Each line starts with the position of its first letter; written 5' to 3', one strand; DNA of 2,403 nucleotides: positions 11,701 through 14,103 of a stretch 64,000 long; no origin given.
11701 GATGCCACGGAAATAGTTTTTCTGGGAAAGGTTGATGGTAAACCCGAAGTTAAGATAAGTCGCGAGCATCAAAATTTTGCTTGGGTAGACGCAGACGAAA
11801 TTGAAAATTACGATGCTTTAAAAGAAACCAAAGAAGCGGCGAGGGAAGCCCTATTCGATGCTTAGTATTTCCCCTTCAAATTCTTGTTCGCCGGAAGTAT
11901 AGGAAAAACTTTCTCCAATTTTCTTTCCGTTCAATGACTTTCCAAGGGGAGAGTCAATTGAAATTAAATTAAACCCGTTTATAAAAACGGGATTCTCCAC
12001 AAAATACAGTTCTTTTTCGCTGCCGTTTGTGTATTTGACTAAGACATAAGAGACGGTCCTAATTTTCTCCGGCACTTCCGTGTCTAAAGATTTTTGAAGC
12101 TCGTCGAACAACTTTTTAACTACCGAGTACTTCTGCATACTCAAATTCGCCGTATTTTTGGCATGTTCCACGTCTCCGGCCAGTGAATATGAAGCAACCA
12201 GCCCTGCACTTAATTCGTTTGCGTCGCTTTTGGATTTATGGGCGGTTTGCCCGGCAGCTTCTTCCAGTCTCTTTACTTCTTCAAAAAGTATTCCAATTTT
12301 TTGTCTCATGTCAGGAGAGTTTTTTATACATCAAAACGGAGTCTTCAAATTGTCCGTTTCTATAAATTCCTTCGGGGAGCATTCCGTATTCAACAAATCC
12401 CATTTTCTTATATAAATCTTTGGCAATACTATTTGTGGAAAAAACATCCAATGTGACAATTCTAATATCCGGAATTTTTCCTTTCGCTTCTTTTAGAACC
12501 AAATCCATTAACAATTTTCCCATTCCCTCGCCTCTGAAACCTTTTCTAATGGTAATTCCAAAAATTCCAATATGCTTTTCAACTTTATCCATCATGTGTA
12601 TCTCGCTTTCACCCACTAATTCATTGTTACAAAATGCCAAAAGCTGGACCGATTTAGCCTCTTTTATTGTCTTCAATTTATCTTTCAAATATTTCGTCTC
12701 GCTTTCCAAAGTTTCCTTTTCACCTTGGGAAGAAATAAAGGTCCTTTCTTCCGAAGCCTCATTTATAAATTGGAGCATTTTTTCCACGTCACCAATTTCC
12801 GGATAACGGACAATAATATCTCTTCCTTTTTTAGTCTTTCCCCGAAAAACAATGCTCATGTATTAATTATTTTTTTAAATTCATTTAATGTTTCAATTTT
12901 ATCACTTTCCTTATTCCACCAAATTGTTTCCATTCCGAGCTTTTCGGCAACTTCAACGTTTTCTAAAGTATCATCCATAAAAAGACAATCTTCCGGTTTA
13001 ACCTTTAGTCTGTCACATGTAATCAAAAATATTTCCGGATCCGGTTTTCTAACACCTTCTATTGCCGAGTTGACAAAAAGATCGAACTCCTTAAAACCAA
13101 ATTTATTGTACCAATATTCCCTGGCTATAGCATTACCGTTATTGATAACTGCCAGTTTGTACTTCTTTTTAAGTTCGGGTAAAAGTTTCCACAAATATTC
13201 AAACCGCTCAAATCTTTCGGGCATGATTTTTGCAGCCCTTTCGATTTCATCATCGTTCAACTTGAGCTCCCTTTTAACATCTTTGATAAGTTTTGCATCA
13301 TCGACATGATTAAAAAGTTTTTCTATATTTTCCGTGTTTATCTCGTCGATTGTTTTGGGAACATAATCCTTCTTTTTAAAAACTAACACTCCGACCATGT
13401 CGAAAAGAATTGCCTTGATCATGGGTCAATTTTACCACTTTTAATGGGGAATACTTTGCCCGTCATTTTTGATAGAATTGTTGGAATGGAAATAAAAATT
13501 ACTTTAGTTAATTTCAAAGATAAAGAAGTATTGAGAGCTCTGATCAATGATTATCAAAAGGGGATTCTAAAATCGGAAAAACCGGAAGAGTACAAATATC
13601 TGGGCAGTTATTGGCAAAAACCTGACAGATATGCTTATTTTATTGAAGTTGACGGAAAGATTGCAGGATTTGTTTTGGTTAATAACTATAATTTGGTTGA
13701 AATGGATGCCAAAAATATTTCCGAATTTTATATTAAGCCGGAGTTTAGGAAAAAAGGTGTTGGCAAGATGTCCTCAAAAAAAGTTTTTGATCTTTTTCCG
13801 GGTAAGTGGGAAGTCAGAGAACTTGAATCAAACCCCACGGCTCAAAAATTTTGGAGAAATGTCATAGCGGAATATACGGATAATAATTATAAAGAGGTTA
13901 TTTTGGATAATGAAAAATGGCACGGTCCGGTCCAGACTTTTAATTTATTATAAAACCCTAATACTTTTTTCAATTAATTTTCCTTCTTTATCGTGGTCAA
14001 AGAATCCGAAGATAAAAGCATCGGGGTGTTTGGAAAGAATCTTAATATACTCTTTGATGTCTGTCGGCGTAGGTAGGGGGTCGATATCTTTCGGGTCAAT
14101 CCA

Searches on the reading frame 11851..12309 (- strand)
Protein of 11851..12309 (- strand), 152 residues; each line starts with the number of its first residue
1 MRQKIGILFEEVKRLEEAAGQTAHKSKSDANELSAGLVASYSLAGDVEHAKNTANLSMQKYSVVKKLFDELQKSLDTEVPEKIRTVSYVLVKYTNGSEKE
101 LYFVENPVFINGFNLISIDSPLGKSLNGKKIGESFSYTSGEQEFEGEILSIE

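Call 95: search_protein_families(library=pfam, proteins=[window:11851-12309:-], max_evalue=0.0001)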
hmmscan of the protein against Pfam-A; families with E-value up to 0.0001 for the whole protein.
window:11851-12309:- (152 aa): 1 family
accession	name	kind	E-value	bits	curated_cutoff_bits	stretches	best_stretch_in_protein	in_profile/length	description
PF01272.25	GreA_GreB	-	1.1e-08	35.3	26.9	1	111-152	35-76/77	Transcription elongation factor, GreA/GreB, C-term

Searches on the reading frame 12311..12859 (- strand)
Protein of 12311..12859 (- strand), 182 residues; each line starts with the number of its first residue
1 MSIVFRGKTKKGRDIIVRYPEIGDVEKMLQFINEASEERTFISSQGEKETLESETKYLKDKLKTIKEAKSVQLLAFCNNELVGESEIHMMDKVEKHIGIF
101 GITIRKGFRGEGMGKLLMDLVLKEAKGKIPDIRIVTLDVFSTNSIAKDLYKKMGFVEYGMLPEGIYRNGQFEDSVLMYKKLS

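Call 95: search_protein_families(library=pfam, proteins=[window:12311-12859:-], max_evalue=0.0001)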
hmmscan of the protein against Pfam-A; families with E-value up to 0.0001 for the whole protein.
window:12311-12859:- (182 aa): 5 families
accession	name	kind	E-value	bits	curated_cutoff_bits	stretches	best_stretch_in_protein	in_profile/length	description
PF00583.31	Acetyltransf_1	-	1.3e-13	51.7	20.7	1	61-155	27-116/116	Acetyltransferase (GNAT) family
PF13673.13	Acetyltransf_10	-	5.2e-09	36.6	23.6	1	61-158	21-110/128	Acetyltransferase (GNAT) domain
PF13508.13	Acetyltransf_7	-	1.1e-08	35.7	27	1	75-157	8-84/84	Acetyltransferase (GNAT) domain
PF13420.13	Acetyltransf_4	-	2.4e-06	28.1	24.3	1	22-175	6-154/155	Acetyltransferase (GNAT) domain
PF13302.13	Acetyltransf_3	-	1.3e-05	26.3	25.4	1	15-156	2-138/138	Acetyltransferase (GNAT) domain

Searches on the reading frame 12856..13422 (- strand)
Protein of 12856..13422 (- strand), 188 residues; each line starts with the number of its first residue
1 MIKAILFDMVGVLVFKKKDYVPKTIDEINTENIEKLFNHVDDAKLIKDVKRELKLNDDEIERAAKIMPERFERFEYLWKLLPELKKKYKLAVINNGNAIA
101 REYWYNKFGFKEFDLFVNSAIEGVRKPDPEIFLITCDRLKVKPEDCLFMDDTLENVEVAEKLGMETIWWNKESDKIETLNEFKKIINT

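Call 95: search_protein_families(library=pfam, proteins=[window:12856-13422:-], max_evalue=0.0001)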
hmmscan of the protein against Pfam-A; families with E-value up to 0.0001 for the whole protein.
window:12856-13422:- (188 aa): 2 families
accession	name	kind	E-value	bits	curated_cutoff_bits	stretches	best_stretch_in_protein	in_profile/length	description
PF00702.32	Hydrolase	-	1.5e-17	65.1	26.4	1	2-163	1-191/191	haloacid dehalogenase-like hydrolase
PF13419.12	HAD_2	-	1.3e-13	51.9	23.8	1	25-168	29-177/178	Haloacid dehalogenase-like hydrolase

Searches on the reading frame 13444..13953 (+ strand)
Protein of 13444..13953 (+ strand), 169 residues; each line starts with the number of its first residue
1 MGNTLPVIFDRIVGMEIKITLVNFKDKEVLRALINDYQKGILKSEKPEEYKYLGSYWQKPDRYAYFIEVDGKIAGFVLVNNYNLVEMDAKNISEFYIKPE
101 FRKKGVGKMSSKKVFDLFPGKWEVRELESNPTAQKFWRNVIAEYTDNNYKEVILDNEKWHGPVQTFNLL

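Call 95: search_protein_families(library=pfam, proteins=[window:13444-13953:+], max_evalue=0.0001)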
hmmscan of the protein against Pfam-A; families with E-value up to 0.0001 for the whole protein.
window:13444-13953:+ (169 aa): 3 families
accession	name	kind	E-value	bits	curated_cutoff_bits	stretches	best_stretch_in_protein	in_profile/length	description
PF00583.31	Acetyltransf_1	-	5.6e-09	36.7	20.7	1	36-138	7-113/116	Acetyltransferase (GNAT) family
PF13508.13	Acetyltransf_7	-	1.5e-05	25.7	27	1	63-138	4-78/84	Acetyltransferase (GNAT) domain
PF13673.13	Acetyltransf_10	-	6e-05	23.5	23.6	1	55-137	24-102/128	Acetyltransferase (GNAT) domain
